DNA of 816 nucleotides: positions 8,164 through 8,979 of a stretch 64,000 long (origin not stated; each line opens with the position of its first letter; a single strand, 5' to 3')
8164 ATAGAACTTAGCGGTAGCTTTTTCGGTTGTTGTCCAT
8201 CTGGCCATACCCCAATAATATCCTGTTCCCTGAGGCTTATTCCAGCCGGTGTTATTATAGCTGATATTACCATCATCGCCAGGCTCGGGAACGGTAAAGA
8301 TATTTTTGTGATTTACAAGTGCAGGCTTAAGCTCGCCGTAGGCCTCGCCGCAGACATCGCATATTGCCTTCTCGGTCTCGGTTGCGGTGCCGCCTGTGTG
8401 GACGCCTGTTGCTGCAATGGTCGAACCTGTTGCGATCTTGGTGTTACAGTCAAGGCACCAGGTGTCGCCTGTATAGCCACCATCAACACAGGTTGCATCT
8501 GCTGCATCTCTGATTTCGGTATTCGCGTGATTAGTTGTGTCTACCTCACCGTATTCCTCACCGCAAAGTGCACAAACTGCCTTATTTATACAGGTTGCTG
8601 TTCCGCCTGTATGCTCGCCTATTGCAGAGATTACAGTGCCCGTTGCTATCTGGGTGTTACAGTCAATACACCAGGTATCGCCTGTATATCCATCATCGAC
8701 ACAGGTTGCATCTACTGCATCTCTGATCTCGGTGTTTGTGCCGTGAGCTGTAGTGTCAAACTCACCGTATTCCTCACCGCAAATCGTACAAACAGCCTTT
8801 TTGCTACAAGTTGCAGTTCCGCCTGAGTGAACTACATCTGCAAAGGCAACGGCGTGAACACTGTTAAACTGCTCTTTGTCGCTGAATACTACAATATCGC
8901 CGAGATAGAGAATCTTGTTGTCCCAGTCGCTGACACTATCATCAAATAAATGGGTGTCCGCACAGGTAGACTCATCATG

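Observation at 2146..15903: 13.8-kb gene for a 4,585-aa secreted mosaic protein built from a duplicated super-module, with no recognisable anchor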

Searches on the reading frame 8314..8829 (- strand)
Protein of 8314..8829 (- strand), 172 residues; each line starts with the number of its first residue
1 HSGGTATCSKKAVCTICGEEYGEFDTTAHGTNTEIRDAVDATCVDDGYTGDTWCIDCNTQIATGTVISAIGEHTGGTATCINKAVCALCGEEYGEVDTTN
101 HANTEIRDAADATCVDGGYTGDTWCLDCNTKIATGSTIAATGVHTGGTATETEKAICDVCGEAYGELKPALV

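Call 65: search_solved_structures(query=window:8314-8829:-, max_evalue=1)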
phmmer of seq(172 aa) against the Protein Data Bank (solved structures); distinct sequences matched with E-value up to 1: 13.
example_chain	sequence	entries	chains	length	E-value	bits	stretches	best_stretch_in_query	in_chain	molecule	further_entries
2qo3_A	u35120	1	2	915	0.024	17.3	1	15-101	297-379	EryAII Erythromycin polyketide synthase modules 3 and 4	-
6c9u_A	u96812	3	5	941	0.025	17.3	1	15-101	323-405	6-deoxyerythronolide-B synthase EryA2, modules 3 and 4 | EryAII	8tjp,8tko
8tpw_A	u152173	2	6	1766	0.042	16.6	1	15-101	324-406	EryAII,EryAII,EryAII,EryAII,6-deoxyerythronolide-B synthase EryA3, modules 5 and 6 | EryAII,EryAII,EryAII,6-deoxyerythronolide-B synthase EryA3, modules 5 and 6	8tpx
7m7e_B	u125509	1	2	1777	0.047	16.4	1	15-101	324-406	6-deoxyerythronolide-B synthase EryA2, modules 3 and 4,EryAI,6-deoxyerythronolide-B syntha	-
3tqv_A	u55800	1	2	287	0.054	16.2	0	60-95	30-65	Nicotinate-nucleotide pyrophosphorylase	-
3a07_A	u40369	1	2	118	0.075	15.7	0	104-129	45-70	Actinohivin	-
4den_A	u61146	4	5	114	0.13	14.9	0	104-129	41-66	Actinohivin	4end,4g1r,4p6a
2yt5_A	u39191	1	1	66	0.19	14.4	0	10-24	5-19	Metal-response element-binding transcription factor 2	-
1rdv_A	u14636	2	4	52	0.27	13.9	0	10-23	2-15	RUBREDOXIN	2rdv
9jdt_A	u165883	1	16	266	0.36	13.5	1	6-102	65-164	Short-chain dehydrogenase/reductase SDR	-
9w5p_A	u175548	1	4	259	0.57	12.9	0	6-98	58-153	Short-chain dehydrogenase/reductase SDR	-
1rb9_A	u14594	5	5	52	0.79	12.4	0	10-24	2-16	RUBREDOXIN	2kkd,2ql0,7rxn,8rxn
9ivn_A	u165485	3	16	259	0.81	12.4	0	6-82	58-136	Short-chain dehydrogenase/reductase SDR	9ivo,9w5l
